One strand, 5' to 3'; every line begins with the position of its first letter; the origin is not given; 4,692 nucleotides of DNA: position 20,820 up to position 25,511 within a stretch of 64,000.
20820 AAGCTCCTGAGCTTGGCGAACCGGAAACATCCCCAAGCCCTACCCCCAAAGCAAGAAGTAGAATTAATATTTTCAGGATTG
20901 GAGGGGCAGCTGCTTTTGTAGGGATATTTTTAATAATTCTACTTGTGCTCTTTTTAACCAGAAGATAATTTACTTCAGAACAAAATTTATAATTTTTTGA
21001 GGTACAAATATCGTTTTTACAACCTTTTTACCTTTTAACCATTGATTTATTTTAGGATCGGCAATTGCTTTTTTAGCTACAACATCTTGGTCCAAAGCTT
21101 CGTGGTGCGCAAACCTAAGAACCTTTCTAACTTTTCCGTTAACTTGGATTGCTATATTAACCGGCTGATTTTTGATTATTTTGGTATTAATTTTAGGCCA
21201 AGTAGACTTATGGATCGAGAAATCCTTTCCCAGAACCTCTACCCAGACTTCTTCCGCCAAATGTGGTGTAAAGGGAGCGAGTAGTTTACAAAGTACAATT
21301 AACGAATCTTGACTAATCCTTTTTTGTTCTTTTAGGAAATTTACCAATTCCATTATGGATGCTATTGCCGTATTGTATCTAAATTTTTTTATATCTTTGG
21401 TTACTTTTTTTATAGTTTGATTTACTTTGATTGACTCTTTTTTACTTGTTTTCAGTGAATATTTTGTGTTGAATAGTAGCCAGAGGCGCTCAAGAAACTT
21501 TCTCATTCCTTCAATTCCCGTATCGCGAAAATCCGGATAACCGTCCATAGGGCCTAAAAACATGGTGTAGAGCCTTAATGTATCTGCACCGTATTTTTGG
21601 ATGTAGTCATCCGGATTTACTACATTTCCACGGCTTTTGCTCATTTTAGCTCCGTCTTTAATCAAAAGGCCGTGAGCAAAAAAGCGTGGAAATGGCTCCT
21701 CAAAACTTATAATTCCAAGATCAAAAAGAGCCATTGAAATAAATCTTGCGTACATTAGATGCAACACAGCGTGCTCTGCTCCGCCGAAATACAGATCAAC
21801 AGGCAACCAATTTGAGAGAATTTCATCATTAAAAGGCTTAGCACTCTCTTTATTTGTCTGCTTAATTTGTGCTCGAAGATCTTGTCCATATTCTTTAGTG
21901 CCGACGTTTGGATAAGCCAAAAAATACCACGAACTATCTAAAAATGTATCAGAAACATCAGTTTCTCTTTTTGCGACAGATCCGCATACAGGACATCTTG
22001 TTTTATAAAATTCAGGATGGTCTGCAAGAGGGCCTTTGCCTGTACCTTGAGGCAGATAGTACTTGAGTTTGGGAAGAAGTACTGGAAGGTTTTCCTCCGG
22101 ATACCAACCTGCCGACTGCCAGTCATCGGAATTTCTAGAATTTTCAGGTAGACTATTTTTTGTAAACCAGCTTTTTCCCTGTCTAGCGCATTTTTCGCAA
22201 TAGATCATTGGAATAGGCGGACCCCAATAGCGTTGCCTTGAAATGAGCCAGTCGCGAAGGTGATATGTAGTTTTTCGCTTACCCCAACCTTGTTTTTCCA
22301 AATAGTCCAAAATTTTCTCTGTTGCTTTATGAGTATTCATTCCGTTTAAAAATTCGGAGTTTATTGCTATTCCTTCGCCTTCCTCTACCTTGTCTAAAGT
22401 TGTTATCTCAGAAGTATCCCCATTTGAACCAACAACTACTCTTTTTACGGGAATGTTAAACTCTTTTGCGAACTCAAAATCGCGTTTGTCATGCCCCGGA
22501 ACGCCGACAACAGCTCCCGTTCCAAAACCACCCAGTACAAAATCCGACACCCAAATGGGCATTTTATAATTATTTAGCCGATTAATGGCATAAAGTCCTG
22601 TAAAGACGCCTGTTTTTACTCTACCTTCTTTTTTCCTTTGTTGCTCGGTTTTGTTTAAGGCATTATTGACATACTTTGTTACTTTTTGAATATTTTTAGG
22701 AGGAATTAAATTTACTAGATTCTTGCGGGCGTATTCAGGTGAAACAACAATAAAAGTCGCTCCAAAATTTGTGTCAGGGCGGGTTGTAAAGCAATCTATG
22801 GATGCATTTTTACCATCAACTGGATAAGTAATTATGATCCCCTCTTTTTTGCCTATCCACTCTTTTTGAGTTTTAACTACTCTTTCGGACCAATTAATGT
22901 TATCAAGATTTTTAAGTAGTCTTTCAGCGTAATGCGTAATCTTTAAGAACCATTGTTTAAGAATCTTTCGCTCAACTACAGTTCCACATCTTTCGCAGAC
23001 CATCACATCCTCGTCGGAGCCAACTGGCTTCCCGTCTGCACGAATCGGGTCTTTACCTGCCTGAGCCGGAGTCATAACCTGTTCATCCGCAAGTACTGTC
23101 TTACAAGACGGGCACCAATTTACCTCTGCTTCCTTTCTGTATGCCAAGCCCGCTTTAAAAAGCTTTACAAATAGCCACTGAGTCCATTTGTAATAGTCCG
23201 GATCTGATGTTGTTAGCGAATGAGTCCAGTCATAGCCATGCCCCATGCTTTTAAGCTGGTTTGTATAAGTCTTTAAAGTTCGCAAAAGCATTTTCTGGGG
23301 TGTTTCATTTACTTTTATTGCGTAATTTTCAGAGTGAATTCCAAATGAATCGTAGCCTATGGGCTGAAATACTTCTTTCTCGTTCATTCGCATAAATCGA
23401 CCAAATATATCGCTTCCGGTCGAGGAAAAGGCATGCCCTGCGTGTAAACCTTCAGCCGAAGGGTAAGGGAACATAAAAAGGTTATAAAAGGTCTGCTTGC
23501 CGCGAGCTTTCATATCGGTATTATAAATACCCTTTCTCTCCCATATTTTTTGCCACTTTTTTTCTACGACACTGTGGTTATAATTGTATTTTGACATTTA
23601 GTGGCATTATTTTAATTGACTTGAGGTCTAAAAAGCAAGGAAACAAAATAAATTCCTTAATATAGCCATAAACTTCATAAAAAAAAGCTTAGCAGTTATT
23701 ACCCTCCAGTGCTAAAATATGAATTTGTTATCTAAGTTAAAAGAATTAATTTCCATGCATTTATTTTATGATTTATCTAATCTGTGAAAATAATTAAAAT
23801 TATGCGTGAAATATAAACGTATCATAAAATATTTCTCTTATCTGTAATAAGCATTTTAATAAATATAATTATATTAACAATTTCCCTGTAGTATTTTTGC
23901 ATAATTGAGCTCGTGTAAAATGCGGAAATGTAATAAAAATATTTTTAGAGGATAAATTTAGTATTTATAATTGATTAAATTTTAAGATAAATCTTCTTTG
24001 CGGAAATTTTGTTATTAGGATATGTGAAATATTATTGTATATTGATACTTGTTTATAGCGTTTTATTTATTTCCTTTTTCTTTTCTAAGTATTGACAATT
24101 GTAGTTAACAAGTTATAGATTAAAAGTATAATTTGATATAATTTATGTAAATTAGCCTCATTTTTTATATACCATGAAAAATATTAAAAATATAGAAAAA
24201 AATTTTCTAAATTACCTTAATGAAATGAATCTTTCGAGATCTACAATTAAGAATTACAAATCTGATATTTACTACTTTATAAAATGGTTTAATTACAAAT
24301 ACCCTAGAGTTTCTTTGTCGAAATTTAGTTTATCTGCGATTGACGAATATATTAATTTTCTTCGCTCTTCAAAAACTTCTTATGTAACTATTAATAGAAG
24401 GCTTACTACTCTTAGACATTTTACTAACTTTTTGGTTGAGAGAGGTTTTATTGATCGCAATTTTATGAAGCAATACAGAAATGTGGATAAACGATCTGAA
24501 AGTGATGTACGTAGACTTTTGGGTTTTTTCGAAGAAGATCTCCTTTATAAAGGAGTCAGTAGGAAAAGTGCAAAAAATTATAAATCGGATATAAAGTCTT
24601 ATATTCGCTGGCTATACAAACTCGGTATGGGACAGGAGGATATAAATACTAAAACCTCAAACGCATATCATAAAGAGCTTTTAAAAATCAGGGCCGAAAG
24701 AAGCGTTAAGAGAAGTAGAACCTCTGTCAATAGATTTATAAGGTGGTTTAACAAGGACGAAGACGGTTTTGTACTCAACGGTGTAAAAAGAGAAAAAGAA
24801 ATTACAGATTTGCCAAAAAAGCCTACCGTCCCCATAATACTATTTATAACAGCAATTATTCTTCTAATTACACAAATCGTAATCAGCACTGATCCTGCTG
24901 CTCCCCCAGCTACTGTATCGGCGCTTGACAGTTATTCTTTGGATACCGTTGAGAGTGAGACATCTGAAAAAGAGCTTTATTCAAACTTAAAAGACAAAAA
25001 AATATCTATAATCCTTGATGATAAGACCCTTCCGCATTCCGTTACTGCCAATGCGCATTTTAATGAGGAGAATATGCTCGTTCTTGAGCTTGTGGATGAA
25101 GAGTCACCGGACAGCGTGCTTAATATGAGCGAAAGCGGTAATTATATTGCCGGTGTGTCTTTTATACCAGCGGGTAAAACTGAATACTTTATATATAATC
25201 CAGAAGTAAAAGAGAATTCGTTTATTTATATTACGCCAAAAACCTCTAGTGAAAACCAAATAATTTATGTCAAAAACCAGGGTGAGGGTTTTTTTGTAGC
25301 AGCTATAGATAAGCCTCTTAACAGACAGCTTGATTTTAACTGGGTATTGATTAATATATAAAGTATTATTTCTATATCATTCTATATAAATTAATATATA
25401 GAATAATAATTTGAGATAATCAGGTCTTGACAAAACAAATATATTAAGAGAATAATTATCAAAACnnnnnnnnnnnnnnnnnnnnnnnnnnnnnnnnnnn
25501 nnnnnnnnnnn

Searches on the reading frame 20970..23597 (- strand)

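Call 9: search_protein_families(library=pfam, proteins=[window:20970-23597:-], max_evalue=0.001)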
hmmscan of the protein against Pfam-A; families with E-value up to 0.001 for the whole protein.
window:20970-23597:- (875 aa): 5 families
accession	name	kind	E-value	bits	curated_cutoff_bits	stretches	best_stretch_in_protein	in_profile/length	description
PF13603.12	tRNA-synt_1_2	-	2.2e-54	184.2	25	1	245-434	1-185/185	Leucyl-tRNA synthetase, editing domain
PF00133.28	tRNA-synt_1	-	3.9e-42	144.9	22.7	3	14-248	1-225/414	tRNA synthetases class I (I, L, M and V)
PF09334.17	tRNA-synt_1g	-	3.5e-32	112.1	20.1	2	44-250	8-220/391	tRNA synthetases class I (M)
PF08264.19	Anticodon_1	-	2.3e-20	73.4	25.1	1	724-832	7-141/148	Anticodon-binding domain of tRNA ligase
PF01406.26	tRNA-synt_1e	-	0.00057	19.8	27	0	632-679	233-281/301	tRNA synthetases class I (C) catalytic domain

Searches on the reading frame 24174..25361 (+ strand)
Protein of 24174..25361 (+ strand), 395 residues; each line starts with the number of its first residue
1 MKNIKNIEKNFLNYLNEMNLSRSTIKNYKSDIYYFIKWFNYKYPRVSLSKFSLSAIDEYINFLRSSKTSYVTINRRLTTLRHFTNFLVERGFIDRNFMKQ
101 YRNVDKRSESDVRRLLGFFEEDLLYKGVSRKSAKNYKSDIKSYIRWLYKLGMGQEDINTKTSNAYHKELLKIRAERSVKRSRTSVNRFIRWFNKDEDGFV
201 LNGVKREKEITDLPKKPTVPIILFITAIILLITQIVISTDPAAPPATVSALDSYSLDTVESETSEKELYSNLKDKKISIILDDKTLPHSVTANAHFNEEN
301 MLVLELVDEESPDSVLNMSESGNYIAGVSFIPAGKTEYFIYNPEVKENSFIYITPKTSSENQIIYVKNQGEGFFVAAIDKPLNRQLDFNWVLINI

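Call 9: search_protein_families(library=pfam, proteins=[window:24174-25361:+], max_evalue=0.001)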
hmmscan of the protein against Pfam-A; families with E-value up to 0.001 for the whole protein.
window:24174-25361:+ (395 aa): 3 families
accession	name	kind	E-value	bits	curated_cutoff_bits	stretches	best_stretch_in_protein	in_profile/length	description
PF02899.23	Phage_int_SAM_1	-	1.2e-17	64.4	22.3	2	10-91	3-83/83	Phage integrase, N-terminal SAM-like domain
PF13495.12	Phage_int_SAM_4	-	2e-09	38.1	27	1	10-90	4-81/85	Phage integrase, N-terminal SAM-like domain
PF13102.12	Phage_int_SAM_5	-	0.0002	22.1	22.3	1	13-100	8-95/98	Phage integrase SAM-like domain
